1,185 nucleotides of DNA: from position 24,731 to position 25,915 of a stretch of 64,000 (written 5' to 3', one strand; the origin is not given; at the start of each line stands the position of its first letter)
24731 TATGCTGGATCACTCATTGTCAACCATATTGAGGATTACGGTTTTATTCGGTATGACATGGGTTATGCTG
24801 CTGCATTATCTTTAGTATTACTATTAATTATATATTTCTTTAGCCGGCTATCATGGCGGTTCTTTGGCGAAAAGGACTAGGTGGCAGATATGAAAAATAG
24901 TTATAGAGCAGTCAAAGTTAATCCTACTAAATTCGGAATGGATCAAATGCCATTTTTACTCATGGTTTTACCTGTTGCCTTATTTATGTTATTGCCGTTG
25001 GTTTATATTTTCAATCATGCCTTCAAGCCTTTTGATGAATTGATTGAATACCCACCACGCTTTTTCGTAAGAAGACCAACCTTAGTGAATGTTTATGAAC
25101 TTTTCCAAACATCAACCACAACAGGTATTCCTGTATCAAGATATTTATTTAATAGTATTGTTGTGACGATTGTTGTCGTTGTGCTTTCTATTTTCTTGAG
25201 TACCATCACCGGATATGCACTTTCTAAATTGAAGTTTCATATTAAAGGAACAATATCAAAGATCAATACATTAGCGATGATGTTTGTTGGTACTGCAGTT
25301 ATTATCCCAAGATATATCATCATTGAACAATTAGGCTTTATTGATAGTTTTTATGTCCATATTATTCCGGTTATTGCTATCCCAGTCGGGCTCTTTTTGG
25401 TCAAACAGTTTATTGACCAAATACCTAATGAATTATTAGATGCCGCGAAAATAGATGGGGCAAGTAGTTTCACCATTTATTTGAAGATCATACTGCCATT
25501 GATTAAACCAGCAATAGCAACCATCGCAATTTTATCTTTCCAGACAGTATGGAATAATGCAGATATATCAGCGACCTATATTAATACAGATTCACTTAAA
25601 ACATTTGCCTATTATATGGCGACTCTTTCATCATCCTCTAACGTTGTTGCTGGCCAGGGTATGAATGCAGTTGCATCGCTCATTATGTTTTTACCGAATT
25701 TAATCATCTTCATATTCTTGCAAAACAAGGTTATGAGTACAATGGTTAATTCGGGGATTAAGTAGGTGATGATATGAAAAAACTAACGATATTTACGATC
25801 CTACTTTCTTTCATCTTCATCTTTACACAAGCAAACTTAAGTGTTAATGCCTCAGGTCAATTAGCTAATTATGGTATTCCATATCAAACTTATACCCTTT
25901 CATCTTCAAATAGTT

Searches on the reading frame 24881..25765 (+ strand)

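Call 13: search_protein_families(library=pfam, proteins=[window:24881-25765:+], max_evalue=0.001)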
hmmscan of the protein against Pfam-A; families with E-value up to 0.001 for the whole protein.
window:24881-25765:+ (294 aa): 1 family
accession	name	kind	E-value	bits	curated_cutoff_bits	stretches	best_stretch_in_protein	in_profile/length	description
PF00528.27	BPD_transp_1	-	2.1e-11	44.3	26.4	1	110-280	43-175/184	Binding-protein-dependent transport system inner membrane component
